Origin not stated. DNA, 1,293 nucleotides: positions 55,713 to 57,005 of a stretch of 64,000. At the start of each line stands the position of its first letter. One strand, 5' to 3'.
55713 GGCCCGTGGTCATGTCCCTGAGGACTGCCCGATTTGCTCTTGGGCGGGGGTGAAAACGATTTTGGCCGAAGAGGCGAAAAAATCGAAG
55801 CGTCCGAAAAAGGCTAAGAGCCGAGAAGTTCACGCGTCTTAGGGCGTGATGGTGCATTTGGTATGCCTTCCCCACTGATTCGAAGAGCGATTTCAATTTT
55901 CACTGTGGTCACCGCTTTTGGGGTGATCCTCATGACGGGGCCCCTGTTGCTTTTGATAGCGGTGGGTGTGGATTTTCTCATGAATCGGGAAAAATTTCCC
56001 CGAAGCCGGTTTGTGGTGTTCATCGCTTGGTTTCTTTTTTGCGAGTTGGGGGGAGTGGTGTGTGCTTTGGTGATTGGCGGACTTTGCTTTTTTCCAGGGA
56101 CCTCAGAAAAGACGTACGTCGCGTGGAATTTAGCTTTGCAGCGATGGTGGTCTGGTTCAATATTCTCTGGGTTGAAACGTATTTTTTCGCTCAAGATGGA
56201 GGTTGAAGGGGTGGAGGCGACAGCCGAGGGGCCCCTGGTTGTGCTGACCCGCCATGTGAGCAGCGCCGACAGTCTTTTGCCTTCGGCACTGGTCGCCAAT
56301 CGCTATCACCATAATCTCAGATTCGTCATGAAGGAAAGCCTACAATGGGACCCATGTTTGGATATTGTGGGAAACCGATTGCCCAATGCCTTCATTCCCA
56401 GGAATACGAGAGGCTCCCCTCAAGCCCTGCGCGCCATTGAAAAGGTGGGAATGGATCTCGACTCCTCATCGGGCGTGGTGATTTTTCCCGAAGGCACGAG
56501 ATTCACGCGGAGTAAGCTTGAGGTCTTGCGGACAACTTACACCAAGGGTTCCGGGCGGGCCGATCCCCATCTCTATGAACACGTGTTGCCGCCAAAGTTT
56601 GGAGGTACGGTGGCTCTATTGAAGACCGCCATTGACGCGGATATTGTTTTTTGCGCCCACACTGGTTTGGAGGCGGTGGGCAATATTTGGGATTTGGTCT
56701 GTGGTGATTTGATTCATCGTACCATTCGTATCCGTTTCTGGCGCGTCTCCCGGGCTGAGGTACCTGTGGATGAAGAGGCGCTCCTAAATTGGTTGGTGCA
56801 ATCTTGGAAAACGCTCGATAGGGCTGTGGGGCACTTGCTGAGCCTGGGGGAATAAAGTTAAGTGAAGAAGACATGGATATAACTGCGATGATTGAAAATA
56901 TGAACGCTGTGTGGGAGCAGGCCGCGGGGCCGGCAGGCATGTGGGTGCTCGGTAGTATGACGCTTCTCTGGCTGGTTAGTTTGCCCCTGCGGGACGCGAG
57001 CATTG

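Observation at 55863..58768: Acyltransferase - ICMT/DUF1295-like - radical SAM/SPASM (TTG start) cluster with no visible precursor peptide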

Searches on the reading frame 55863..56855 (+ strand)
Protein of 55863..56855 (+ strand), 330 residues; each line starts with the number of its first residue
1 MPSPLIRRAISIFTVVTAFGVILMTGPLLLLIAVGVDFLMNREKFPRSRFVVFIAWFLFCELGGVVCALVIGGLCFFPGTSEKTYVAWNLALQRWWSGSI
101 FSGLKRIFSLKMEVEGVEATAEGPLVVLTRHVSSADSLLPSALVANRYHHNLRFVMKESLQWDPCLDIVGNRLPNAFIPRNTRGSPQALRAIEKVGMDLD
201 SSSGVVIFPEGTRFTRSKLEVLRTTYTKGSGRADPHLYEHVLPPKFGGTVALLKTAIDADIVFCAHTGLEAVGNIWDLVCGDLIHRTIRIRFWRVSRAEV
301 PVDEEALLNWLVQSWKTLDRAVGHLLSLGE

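Call 3: search_protein_families(library=pfam, proteins=[window:55863-56855:+], max_evalue=0.01)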
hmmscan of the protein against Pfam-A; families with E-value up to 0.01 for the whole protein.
window:55863-56855:+ (330 aa): 2 families
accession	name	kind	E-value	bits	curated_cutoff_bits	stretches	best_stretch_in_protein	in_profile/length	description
PF01553.26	Acyltransferase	-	2.5e-13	50.4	23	1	112-232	2-117/132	Acyltransferase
PF16076.10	Acyltransf_C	-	0.0054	17.1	26.5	0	287-323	9-45/74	Acyltransferase C-terminus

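Call 4: search_protein_families(library=ncbifam, proteins=[window:55863-56855:+], max_evalue=0.01)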
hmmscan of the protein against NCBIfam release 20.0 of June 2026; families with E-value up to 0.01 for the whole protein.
window:55863-56855:+ (330 aa): 5 families
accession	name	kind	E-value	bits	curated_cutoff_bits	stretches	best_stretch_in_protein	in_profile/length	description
TIGR00530.1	AGP_acyltrn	subfamily_domain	9e-10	38.4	102.95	1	110-219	2-106/130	1-acylglycerol-3-phosphate O-acyltransferase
NF058536.1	LPAAT_acyl_YihG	equivalog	1.2e-08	34.6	260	1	81-322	40-286/290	1-acylglycerol-3-phosphate O-acyltransferase, YihG family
NF010621.0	PRK14014.1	domain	3.3e-08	33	186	1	74-325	38-293/301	acetyltransferase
NF006386.0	PRK08633.1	equivalog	1.8e-05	22.6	1221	1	110-213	427-522/1147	acyl-[ACP]--phospholipid O-acyltransferase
NF052553.1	LyOrLpactfOlsABRUA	equivalog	5.1e-05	22.6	300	1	104-214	47-148/263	lyso-ornithine lipid O-acyltransferase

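Call 39: find_homologous_proteins(query=window:55863-56852:+)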
Query window:55863-56852:+ (330 aa): 1908 proteins with E <= 0.001 among 6237 candidates; the best 120 are listed.
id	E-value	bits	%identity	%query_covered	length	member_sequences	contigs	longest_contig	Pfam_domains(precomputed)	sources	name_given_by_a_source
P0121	9.7e-219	743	99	100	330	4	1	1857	PF01553.27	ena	-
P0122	1.3e-75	272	44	95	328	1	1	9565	PF01553.27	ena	-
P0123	7.1e-75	270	43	98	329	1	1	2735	PF01553.27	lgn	-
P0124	1.7e-74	269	41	97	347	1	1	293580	PF01553.27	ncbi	ncbi:MAG: 1-acyl-sn-glycerol-3-phosphate acyltransferase [Acidobacteriota bacterium]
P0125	1.3e-73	266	42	95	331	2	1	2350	PF01553.27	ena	-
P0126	1.5e-73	266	41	96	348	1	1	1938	PF01553.27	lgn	-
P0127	2.2e-73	265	42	98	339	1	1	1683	PF01553.27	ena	-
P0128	3.2e-73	265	44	83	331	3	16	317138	PF01553.27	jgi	jgi:1-acyl-sn-glycerol-3-phosphate acyltransferase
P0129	9.2e-73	263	40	96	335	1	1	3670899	PF01553.27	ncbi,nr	ncbi:MAG: lysophospholipid acyltransferase family protein [Deltaproteobacteria bacterium]|nr:MAG: ly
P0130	9.4e-73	263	40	96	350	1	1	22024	PF01553.27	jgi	-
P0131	1.2e-72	263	43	95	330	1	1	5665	PF01553.27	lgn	-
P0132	1.9e-72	262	39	97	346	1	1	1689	PF01553.27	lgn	-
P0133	2.1e-72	262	40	85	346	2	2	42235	PF01553.27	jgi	jgi:1-acyl-sn-glycerol-3-phosphate acyltransferase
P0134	3.1e-72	261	40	96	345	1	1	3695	PF01553.27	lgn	-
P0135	3.4e-72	261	41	97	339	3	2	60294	PF01553.27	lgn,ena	-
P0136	3.7e-72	261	42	86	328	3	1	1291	PF01553.27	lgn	-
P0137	3.9e-72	261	41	95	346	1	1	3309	PF01553.27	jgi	-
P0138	7.7e-72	260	42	96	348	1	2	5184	PF01553.27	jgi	jgi:1-acyl-sn-glycerol-3-phosphate acyltransferase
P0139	7.9e-72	260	40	88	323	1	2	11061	PF01553.27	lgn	-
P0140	9.7e-72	260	40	88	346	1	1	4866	PF01553.27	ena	-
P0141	1.4e-71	259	41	85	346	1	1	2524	PF01553.27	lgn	-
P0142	1.9e-71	259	40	96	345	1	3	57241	PF01553.27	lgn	-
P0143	1.9e-71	259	42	88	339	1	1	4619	PF01553.27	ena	-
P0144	2.0e-71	259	39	88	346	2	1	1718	PF01553.27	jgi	jgi:hypothetical protein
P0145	2.3e-71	259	40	97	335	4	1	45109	PF01553.27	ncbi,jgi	jgi:1-acyl-sn-glycerol-3-phosphate acyltransferase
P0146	2.4e-71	258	39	98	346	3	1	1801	PF01553.27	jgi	jgi:1-acyl-sn-glycerol-3-phosphate acyltransferase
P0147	4.0e-71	258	41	97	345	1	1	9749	PF01553.27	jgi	jgi:hypothetical protein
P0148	8.1e-71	257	42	85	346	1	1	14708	PF01553.27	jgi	jgi:1-acyl-sn-glycerol-3-phosphate acyltransferase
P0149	9.0e-71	257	43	90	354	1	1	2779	PF01553.27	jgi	-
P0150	9.1e-71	257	41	97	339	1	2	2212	PF01553.27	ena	-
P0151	1.3e-70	256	43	95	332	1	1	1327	PF01553.27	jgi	jgi:1-acyl-sn-glycerol-3-phosphate acyltransferase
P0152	1.3e-70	256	41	91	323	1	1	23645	PF01553.27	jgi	jgi:1-acyl-sn-glycerol-3-phosphate acyltransferase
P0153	1.8e-70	256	41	83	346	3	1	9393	PF01553.27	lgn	-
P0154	2.1e-70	255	39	96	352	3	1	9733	PF01553.27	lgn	-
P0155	4.0e-70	254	39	96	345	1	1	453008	PF01553.27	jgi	jgi:1-acyl-sn-glycerol-3-phosphate acyltransferase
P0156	4.1e-70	254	39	96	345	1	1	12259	PF01553.27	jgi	jgi:1-acyl-sn-glycerol-3-phosphate acyltransferase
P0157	5.7e-70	254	41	85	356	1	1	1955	PF01553.27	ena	-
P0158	6.1e-70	254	40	98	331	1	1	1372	PF01553.27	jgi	jgi:1-acyl-sn-glycerol-3-phosphate acyltransferase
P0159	6.3e-70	254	39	96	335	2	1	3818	PF01553.27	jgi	-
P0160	8.7e-70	253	42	85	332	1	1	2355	PF01553.27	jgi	jgi:1-acyl-sn-glycerol-3-phosphate acyltransferase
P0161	1.3e-69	253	39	97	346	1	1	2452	PF01553.27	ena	-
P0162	1.3e-69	253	41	96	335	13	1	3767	PF01553.27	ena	-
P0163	1.5e-69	253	41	95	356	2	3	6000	PF01553.27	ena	-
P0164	2.8e-69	252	41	98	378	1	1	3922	PF01553.27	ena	-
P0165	3.2e-69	251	40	96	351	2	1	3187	PF01553.27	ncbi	ncbi:MAG: 1-acyl-sn-glycerol-3-phosphate acyltransferase [Blastocatellia bacterium]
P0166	3.6e-69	251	40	96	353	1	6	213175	PF01553.27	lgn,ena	-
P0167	3.8e-69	251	43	89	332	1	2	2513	PF01553.27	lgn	-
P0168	4.7e-69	251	43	85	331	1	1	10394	PF01553.27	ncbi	-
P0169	4.9e-69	251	39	96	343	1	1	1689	PF01553.27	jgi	jgi:1-acyl-sn-glycerol-3-phosphate acyltransferase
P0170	5.2e-69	251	41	97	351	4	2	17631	PF16076.11,PF01553.27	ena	-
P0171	6.2e-69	250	41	98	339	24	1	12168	PF01553.27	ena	-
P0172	8.1e-69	250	44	83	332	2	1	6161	PF01553.27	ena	-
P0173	8.2e-69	250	38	95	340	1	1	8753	PF01553.27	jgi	jgi:1-acyl-sn-glycerol-3-phosphate acyltransferase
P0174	8.7e-69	250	42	88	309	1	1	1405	PF01553.27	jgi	jgi:1-acyl-sn-glycerol-3-phosphate acyltransferase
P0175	1.0e-68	250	40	96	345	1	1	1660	PF01553.27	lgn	-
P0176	1.2e-68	250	43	90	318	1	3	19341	PF01553.27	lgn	-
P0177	1.5e-68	249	40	97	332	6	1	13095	PF01553.27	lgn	-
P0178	1.9e-68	249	40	96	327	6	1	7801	PF01553.27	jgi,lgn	jgi:1-acyl-sn-glycerol-3-phosphate acyltransferase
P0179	2.0e-68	249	42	84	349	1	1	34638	PF01553.27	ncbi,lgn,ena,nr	ncbi:MAG TPA: lysophospholipid acyltransferase family protein [Candidatus Kryptonia bacterium]|nr:ly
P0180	2.3e-68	249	41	96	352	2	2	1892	PF01553.27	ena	-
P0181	2.3e-68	249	39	96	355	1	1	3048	PF01553.27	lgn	-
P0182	3.0e-68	248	40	95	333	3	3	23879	PF01553.27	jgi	jgi:1-acyl-sn-glycerol-3-phosphate acyltransferase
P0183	3.4e-68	248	38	92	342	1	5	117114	PF01553.27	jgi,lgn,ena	-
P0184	3.4e-68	248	40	85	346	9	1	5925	PF01553.27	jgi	jgi:1-acyl-sn-glycerol-3-phosphate acyltransferase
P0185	3.4e-68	248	42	86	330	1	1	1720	PF01553.27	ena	-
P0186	3.6e-68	248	39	96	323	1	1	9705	PF01553.27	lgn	-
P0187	4.0e-68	248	38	97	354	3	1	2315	PF01553.27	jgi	jgi:1-acyl-sn-glycerol-3-phosphate acyltransferase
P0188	4.0e-68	248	42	83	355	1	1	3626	PF01553.27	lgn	-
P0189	5.0e-68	248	40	87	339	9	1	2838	PF01553.27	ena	-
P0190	5.1e-68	247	40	95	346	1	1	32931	PF01553.27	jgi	jgi:1-acyl-sn-glycerol-3-phosphate acyltransferase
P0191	5.5e-68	247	39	96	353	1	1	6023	PF01553.27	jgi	jgi:1-acyl-sn-glycerol-3-phosphate acyltransferase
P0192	6.2e-68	247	40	96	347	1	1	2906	PF01553.27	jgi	jgi:1-acyl-sn-glycerol-3-phosphate acyltransferase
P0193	6.9e-68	247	38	96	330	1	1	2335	PF01553.27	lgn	-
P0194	7.9e-68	247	39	86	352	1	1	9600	PF01553.27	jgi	jgi:1-acyl-sn-glycerol-3-phosphate acyltransferase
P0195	9.0e-68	247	39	93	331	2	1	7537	PF01553.27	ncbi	-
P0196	9.7e-68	247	41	86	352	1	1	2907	PF01553.27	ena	-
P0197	1.0e-67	247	40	95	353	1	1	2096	PF01553.27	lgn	-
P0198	1.1e-67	246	42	89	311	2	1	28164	PF01553.27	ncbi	-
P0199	1.2e-67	246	40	96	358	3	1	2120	PF01553.27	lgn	-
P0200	1.4e-67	246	39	98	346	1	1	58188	PF01553.27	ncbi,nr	ncbi:MAG: 1-acyl-sn-glycerol-3-phosphate acyltransferase [Deltaproteobacteria bacterium]|nr:1-acyl-s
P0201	1.8e-67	246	40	95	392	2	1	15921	PF01553.27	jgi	jgi:1-acyl-sn-glycerol-3-phosphate acyltransferase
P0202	1.9e-67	246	38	96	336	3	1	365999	PF01553.27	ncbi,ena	-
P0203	2.0e-67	246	40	95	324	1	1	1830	PF01553.27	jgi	jgi:1-acyl-sn-glycerol-3-phosphate acyltransferase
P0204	2.0e-67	245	40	97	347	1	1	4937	PF01553.27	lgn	-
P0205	2.6e-67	245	39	97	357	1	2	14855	PF01553.27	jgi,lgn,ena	-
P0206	2.7e-67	245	39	98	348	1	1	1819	PF01553.27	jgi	jgi:1-acyl-sn-glycerol-3-phosphate acyltransferase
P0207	3.0e-67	245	40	96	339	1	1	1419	PF01553.27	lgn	-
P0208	3.3e-67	245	39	98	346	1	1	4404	PF01553.27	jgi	jgi:1-acyl-sn-glycerol-3-phosphate acyltransferase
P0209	3.3e-67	245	40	95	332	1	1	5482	PF01553.27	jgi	jgi:1-acyl-sn-glycerol-3-phosphate acyltransferase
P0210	3.3e-67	245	42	85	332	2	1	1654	PF01553.27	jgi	jgi:1-acyl-sn-glycerol-3-phosphate acyltransferase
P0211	3.7e-67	245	41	82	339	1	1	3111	PF01553.27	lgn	-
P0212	3.8e-67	245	40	96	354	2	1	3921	PF01553.27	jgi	jgi:1-acyl-sn-glycerol-3-phosphate acyltransferase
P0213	4.7e-67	244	40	96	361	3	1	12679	PF01553.27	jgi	jgi:1-acyl-sn-glycerol-3-phosphate acyltransferase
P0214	5.7e-67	244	38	84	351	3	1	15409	PF01553.27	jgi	jgi:1-acyl-sn-glycerol-3-phosphate acyltransferase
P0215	7.1e-67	244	42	89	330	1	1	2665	PF01553.27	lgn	-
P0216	7.4e-67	244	44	83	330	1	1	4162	PF01553.27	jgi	jgi:1-acyl-sn-glycerol-3-phosphate acyltransferase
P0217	7.8e-67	244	40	93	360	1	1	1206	PF01553.27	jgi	jgi:1-acyl-sn-glycerol-3-phosphate acyltransferase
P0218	8.3e-67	243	41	86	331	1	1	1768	PF01553.27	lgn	-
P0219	8.7e-67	243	39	86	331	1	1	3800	PF01553.27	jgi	jgi:1-acyl-sn-glycerol-3-phosphate acyltransferase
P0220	9.5e-67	243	39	90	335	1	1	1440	PF01553.27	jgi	jgi:1-acyl-sn-glycerol-3-phosphate acyltransferase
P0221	1.1e-66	243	38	99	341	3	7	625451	PF01553.27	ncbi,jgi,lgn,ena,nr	ncbi:hypothetical protein MYXO_00327 [Myxococcaceae bacterium]|jgi:1-acyl-sn-glycerol-3-phosphate ac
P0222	1.2e-66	243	40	87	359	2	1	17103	PF01553.27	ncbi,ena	-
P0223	1.4e-66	243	44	82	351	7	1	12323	PF01553.27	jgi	jgi:1-acyl-sn-glycerol-3-phosphate acyltransferase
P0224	1.8e-66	242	45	75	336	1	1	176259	PF01553.27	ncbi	-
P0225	2.0e-66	242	37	96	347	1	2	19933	PF01553.27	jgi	jgi:1-acyl-sn-glycerol-3-phosphate acyltransferase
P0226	2.0e-66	242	40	80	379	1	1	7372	PF01553.27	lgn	-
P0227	2.1e-66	242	40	97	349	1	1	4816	PF01553.27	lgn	-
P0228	2.4e-66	242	42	85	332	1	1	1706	PF01553.27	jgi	jgi:1-acyl-sn-glycerol-3-phosphate acyltransferase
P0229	2.4e-66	242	40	97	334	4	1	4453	PF01553.27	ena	-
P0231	2.7e-66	242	41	96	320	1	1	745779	PF01553.27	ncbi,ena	-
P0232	2.7e-66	242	40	95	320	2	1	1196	PF01553.27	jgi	jgi:1-acyl-sn-glycerol-3-phosphate acyltransferase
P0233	2.9e-66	242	38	98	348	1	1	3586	PF01553.27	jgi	jgi:1-acyl-sn-glycerol-3-phosphate acyltransferase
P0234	3.0e-66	242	37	96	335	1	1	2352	PF01553.27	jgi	jgi:1-acyl-sn-glycerol-3-phosphate acyltransferase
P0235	3.2e-66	242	40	96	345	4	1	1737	PF01553.27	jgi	jgi:1-acyl-sn-glycerol-3-phosphate acyltransferase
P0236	3.2e-66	242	40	98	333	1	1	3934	PF01553.27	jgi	jgi:1-acyl-sn-glycerol-3-phosphate acyltransferase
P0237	3.4e-66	241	38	100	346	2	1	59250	PF01553.27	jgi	-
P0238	3.5e-66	241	41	94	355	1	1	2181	PF01553.27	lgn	-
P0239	4.6e-66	241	42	83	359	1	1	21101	PF01553.27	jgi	jgi:1-acyl-sn-glycerol-3-phosphate acyltransferase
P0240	5.2e-66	241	41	95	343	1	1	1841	PF01553.27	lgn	-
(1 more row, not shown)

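Call 40: find_encoding_contigs(protein=P0122, flank=4000, max_places=2)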
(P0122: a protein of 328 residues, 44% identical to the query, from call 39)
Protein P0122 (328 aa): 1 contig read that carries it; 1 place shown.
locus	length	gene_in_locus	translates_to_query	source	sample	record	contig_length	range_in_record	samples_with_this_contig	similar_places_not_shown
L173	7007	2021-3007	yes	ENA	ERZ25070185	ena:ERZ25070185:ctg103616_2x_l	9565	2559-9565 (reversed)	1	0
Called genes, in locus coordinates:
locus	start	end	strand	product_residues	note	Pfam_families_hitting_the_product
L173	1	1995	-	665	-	?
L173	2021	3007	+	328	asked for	PF01553:Acyltransferase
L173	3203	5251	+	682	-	PF00724:Oxidored_FMN, PF00070:Pyr_redox (faint), PF00890:FAD_binding_2 (weak), PF01266:DAO (weak), PF03486:HI0933_like (weak), PF07992:Pyr_redox_2, PF12831:FAD_oxidored (weak), PF13450:NAD_binding_8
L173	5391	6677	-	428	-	PF00709:Adenylsucc_synt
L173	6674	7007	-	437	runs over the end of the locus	PF00206:Lyase_1, PF10397:ADSL_C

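Call 41: find_encoding_contigs(protein=P0129, flank=4000, max_places=2)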
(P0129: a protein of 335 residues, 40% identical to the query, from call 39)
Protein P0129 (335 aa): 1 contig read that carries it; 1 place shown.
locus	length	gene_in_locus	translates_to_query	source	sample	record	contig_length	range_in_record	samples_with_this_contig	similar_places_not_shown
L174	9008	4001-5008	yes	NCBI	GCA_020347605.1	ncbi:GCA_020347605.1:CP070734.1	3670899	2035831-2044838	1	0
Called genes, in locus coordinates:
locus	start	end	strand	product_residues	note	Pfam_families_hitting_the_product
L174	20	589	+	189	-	PF16036:Chalcone_3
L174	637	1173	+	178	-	-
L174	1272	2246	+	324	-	PF02353:CMAS, PF05175:MTS (weak), PF03848:TehB (weak), PF13489:Methyltransf_23, PF13847:Methyltransf_31, PF08241:Methyltransf_11, PF08242:Methyltransf_12, PF13649:Methyltransf_25, +1 more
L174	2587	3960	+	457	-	PF13911:AhpC-TSA_2, PF00106:adh_short, PF01370:Epimerase, PF08659:KR, PF13561:adh_short_C2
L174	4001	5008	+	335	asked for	PF01553:Acyltransferase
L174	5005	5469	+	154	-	PF10604:Polyketide_cyc2 (weak)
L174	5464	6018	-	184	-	PF08212:Lipocalin_2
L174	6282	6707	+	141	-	-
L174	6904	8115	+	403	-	PF01544:CorA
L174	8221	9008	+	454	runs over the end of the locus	PF07690:MFS_1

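Call 42: find_encoding_contigs(protein=P0124, flank=4000, max_places=2)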
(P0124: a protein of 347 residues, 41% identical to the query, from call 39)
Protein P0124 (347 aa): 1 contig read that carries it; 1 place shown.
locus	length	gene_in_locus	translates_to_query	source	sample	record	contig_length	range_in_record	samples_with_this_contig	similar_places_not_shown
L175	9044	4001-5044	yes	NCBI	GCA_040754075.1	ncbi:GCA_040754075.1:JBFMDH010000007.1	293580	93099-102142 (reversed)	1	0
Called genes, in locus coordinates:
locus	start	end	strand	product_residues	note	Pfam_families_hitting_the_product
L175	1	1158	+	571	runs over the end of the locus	-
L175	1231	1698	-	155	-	PF00075:RNase_H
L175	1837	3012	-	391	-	PF00160:Pro_isomerase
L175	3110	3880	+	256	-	PF01925:TauE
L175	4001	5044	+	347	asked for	PF01553:Acyltransferase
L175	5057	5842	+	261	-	PF06966:DUF1295, PF02544:Steroid_dh, PF04191:PEMT (weak)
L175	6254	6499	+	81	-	-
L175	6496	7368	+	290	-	-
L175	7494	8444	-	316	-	PF06685:DUF1186, PF02810:SEC-C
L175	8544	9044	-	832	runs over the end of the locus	PF03030:H_PPase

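Call 61: find_encoding_contigs(protein=P0128, flank=3500, max_places=3)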
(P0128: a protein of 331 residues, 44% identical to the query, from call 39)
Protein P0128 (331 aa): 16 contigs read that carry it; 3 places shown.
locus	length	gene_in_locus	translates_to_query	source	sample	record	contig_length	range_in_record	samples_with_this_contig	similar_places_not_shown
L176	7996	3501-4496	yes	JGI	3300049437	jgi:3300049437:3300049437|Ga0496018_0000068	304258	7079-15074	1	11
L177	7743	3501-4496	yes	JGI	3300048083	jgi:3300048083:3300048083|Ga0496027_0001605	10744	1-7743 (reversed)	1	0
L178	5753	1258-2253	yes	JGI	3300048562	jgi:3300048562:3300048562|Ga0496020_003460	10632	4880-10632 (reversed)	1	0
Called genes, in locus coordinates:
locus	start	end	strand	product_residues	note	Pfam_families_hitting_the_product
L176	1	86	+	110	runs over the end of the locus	PF07110:EthD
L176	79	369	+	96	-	-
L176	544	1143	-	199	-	PF01323:DSBA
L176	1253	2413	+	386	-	PF01569:PAP2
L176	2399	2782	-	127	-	PF02537:CRCB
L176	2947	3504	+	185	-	PF16036:Chalcone_3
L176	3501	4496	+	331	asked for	PF01553:Acyltransferase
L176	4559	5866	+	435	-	PF00158:Sigma54_activat (weak), PF14532:Sigma54_activ_2, PF25601:AAA_lid_14, PF02954:HTH_8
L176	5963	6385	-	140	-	-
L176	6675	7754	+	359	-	PF21948:LplA-B_cat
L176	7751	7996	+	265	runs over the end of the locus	PF02985:HEAT (faint), PF13646:HEAT_2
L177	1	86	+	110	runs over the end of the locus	PF07110:EthD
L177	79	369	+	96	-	-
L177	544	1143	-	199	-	PF01323:DSBA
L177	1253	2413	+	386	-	PF01569:PAP2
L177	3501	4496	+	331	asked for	PF01553:Acyltransferase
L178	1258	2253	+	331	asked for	PF01553:Acyltransferase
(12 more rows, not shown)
